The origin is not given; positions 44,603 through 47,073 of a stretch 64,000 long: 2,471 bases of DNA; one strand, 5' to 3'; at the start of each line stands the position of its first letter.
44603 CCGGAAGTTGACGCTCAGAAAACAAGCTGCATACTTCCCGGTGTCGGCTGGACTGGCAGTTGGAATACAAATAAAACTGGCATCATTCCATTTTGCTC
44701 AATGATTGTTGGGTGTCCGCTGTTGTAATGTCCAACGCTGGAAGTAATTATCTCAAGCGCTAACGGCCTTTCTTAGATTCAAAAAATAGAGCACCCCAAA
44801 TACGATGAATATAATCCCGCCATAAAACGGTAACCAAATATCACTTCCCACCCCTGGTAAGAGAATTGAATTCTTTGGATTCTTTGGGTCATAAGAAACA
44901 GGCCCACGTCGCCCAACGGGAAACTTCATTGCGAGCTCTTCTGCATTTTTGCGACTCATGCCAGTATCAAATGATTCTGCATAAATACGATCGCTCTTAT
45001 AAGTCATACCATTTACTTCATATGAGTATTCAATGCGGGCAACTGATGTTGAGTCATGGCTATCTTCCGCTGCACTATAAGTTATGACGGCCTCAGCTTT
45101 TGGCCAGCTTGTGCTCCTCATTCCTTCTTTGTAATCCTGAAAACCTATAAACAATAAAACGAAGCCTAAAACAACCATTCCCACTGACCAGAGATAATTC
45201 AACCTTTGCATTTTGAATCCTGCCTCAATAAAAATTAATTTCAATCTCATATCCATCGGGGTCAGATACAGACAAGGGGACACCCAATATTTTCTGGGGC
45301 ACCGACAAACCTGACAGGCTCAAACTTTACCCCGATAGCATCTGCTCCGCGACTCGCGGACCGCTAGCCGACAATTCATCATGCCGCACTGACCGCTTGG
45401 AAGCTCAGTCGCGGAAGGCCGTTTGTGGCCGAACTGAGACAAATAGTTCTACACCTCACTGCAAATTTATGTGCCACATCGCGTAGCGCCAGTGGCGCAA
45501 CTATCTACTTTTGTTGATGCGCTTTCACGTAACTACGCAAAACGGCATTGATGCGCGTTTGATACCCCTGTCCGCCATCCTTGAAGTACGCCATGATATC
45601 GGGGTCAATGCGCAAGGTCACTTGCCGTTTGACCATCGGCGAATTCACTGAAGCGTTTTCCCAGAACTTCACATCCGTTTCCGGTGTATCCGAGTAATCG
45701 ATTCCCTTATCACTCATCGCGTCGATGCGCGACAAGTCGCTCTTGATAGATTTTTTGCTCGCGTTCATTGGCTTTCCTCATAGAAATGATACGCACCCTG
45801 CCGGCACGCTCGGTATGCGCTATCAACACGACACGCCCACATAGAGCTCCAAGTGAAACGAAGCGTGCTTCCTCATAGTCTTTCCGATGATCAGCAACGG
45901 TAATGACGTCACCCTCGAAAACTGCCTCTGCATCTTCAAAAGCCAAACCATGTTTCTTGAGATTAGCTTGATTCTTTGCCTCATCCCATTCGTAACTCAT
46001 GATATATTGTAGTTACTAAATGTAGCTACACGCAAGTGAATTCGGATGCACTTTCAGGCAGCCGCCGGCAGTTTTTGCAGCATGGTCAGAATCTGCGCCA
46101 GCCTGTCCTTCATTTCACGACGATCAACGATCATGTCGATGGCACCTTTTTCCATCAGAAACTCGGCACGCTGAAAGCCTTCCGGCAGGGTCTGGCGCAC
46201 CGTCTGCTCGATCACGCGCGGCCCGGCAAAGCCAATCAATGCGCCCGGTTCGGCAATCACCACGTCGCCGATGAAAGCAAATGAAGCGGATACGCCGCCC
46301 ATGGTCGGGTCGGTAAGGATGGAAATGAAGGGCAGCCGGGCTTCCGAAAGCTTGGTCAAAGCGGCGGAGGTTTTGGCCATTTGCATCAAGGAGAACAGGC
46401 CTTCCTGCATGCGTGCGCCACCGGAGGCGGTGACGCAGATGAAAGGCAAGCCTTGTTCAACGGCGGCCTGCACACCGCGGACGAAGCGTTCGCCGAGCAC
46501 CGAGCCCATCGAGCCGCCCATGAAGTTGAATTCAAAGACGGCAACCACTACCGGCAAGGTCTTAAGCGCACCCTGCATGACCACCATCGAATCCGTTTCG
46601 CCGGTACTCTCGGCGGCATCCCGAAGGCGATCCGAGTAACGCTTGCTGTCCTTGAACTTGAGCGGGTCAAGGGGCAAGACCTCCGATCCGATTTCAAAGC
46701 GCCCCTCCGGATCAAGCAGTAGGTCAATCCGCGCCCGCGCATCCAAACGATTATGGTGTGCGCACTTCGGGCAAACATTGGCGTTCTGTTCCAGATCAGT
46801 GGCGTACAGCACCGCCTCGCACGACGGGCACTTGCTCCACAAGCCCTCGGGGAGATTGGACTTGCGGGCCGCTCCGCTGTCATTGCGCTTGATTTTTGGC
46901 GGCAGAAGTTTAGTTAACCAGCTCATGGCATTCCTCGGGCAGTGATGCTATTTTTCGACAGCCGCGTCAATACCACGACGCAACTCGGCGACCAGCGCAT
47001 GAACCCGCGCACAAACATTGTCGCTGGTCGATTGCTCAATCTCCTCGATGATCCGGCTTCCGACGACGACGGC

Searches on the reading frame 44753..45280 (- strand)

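Call 61: search_protein_families(library=pfam, proteins=[window:44753-45280:-], max_evalue=0.00001)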
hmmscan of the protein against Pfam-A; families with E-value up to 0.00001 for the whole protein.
window:44753-45280:- (175 aa): 1 family
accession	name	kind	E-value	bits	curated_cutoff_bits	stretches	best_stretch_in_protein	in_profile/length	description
PF12158.14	DUF3592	-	2.2e-13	51.1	25.3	1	63-144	2-83/84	Domain of unknown function (DUF3592)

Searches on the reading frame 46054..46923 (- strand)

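Call 61: search_protein_families(library=pfam, proteins=[window:46054-46923:-], max_evalue=0.00001)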
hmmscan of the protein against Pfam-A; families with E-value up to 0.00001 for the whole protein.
window:46054-46923:- (289 aa): 2 families
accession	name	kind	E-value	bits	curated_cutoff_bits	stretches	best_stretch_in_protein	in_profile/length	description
PF01039.27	Carboxyl_trans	-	3.9e-18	65.8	22.3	1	96-286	26-221/493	Carboxyl transferase domain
PF17848.7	Zn_ribbon_ACC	-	2.9e-11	43.8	24.5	1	29-54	1-26/26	Acetyl-CoA carboxylase zinc finger domain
